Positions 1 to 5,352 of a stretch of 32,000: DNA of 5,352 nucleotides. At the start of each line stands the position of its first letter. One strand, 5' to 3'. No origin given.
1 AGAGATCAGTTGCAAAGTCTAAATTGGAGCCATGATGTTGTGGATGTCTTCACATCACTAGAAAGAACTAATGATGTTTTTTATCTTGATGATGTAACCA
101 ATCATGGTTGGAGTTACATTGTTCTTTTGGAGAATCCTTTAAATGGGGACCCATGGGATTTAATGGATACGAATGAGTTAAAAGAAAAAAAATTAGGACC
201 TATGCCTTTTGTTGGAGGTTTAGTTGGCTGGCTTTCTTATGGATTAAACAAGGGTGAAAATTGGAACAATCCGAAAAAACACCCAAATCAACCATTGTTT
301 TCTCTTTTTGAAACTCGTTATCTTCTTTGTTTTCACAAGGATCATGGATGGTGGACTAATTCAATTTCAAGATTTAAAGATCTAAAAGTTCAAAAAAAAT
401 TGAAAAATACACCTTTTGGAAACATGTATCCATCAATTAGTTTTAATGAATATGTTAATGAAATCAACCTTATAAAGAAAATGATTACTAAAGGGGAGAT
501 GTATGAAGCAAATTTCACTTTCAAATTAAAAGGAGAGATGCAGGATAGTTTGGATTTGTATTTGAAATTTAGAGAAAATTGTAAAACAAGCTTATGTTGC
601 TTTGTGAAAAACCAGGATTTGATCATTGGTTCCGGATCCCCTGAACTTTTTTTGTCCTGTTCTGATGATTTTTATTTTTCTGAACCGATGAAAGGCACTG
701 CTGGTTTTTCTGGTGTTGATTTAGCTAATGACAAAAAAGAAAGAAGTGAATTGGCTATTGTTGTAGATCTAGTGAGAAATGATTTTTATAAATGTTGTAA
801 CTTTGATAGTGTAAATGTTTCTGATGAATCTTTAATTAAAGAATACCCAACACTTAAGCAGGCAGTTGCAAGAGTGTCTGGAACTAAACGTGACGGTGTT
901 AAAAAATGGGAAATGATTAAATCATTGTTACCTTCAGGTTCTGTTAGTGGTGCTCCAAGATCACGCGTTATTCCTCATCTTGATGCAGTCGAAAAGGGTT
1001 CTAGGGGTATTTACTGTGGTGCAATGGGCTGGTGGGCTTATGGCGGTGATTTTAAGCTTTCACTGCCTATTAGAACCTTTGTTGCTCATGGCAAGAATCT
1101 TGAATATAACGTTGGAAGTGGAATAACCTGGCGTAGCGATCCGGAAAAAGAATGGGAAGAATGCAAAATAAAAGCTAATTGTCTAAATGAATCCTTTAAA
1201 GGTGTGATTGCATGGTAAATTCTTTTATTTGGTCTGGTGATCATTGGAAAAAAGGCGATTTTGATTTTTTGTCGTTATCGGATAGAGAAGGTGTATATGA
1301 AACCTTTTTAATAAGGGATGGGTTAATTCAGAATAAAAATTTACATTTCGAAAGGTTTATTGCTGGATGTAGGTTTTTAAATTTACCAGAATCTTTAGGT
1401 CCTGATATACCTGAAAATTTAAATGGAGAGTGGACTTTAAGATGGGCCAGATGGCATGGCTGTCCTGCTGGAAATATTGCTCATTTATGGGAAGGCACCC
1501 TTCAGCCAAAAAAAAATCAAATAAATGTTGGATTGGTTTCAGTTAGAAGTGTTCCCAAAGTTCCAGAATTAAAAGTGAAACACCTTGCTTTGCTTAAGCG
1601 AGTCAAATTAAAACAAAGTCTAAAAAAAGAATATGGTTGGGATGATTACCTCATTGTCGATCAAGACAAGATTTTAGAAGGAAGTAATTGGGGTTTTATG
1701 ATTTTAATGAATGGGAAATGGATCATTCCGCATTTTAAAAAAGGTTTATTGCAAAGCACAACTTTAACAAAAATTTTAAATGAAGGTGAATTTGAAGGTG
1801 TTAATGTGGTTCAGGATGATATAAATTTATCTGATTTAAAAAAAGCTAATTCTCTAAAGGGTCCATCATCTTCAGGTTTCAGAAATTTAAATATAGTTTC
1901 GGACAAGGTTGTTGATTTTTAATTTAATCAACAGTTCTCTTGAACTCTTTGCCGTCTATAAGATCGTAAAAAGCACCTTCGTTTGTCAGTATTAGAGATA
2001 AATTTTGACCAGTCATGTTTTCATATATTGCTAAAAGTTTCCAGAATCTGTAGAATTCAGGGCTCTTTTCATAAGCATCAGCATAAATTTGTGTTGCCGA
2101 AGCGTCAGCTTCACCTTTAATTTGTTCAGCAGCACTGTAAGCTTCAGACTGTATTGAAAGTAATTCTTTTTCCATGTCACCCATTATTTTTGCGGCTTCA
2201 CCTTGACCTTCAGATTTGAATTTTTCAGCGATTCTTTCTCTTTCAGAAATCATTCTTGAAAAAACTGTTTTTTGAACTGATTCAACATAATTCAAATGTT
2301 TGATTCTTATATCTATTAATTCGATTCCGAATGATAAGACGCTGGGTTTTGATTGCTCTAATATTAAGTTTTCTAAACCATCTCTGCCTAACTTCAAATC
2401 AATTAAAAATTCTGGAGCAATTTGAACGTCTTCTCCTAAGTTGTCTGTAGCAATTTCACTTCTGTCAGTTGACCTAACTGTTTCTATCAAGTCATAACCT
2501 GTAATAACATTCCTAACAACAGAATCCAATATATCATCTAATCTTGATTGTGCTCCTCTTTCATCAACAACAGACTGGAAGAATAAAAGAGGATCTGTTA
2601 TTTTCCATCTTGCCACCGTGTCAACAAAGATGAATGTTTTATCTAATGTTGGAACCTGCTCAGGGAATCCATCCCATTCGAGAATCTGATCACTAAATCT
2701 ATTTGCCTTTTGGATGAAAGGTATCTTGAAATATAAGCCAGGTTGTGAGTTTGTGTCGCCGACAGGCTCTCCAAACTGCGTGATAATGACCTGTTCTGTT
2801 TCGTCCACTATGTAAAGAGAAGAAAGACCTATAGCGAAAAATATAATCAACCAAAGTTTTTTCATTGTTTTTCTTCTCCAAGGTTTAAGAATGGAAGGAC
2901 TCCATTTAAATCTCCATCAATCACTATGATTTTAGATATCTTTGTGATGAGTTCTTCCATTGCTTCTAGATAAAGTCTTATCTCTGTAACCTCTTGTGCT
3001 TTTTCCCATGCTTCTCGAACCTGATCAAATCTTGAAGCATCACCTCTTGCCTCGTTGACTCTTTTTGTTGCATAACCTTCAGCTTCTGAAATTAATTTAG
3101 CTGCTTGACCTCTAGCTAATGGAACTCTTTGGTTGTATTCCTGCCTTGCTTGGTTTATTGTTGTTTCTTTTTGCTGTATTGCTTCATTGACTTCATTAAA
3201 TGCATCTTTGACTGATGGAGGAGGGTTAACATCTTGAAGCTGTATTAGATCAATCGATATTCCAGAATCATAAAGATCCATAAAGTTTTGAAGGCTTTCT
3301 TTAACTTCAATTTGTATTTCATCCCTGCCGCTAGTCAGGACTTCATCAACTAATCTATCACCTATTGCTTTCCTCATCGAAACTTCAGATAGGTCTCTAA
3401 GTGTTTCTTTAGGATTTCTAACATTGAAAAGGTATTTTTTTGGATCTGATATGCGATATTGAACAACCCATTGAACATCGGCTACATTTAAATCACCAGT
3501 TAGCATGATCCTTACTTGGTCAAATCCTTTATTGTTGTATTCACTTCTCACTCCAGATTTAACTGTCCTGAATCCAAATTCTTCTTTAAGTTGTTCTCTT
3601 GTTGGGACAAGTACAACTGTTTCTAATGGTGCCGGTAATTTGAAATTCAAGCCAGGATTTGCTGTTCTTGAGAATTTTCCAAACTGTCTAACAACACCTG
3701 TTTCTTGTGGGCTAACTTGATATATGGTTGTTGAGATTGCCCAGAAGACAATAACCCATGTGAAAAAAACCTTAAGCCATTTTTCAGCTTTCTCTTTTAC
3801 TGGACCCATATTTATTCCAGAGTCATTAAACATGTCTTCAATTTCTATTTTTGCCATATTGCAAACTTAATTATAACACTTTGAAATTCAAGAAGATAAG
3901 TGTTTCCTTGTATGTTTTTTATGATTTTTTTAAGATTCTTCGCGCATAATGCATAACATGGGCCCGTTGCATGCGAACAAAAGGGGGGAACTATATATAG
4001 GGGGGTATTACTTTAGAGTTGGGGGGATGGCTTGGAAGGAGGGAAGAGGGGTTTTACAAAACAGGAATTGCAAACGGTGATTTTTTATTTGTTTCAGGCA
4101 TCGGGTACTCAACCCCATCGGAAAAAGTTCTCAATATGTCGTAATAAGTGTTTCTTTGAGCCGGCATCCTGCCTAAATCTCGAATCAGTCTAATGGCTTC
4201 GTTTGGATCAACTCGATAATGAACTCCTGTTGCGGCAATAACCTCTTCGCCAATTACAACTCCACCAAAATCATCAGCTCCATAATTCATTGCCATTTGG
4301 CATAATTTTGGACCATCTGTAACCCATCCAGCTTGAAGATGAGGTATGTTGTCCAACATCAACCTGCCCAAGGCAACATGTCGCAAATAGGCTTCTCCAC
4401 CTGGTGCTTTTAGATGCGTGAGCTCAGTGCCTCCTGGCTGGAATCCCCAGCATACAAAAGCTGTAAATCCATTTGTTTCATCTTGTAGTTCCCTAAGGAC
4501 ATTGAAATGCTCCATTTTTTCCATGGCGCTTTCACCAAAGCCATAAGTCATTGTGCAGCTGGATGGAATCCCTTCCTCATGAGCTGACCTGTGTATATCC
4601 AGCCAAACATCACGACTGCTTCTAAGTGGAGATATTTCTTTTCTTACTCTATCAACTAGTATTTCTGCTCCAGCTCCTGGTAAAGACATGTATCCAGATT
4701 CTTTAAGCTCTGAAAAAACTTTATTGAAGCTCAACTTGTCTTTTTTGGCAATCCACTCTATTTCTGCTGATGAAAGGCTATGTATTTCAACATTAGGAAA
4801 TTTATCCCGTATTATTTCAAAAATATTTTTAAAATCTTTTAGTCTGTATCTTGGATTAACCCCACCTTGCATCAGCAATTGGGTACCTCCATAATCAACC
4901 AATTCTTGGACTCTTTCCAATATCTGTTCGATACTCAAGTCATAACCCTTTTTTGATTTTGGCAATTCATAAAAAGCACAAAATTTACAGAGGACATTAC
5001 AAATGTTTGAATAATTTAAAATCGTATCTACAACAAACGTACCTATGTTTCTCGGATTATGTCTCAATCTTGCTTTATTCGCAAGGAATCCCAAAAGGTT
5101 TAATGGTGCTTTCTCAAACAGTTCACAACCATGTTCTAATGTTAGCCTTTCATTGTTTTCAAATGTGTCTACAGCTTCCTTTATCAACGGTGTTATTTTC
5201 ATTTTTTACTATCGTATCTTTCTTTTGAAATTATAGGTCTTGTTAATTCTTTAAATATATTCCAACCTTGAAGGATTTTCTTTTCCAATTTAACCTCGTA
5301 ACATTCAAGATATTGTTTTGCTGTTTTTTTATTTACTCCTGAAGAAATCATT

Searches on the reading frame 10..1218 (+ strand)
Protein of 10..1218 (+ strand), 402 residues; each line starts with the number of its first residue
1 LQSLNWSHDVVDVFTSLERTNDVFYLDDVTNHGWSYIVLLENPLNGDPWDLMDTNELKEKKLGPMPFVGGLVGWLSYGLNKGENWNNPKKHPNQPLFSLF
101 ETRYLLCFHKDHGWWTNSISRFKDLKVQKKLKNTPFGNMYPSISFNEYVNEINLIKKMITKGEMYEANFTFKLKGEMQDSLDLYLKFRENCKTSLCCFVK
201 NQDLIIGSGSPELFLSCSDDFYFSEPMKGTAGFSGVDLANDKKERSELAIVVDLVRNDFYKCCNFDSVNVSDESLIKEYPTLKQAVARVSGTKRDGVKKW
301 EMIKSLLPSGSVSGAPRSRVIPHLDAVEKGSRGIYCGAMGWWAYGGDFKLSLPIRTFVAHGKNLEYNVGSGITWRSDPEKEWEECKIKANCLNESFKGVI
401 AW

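Call 44: search_protein_families(library=pfam, proteins=[window:10-1218:+], max_evalue=0.0001)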
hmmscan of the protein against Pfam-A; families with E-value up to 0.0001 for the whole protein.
window:10-1218:+ (402 aa): 1 family
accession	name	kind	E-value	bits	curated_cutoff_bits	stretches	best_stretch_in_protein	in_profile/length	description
PF00425.24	Chorismate_bind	-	1.1e-59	202.5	27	1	145-388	2-257/257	chorismate binding enzyme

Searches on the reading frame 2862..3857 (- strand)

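Call 44: search_protein_families(library=pfam, proteins=[window:2862-3857:-], max_evalue=0.0001)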
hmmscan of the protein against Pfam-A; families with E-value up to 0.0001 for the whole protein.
window:2862-3857:- (331 aa): 1 family
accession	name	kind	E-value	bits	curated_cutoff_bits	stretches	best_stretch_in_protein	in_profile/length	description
PF01145.31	Band_7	-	9.2e-31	107.7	23.6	1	47-240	2-175/176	SPFH domain / Band 7 family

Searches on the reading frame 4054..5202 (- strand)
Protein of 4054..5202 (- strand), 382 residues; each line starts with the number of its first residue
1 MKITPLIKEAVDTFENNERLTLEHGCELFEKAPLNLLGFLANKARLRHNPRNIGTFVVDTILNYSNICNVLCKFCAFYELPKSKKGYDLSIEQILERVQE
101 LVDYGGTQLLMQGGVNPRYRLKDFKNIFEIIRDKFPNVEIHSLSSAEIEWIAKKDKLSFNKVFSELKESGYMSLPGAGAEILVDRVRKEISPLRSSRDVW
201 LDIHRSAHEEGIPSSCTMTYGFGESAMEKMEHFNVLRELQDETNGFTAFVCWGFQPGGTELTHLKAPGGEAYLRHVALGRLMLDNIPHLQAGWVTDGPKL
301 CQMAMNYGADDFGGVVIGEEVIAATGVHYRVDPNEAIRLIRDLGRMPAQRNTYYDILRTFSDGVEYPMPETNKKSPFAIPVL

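Call 44: search_protein_families(library=pfam, proteins=[window:4054-5202:-], max_evalue=0.0001)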
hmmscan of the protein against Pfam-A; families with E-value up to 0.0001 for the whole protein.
window:4054-5202:- (382 aa): 2 families
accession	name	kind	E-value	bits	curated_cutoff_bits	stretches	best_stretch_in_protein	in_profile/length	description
PF19288.4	CofH_C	-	1.2e-23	83.8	27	1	244-357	2-119/125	CofH/MqnC C-terminal region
PF04055.27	Radical_SAM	-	8.3e-20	72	29.5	1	63-230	2-160/166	Radical SAM superfamily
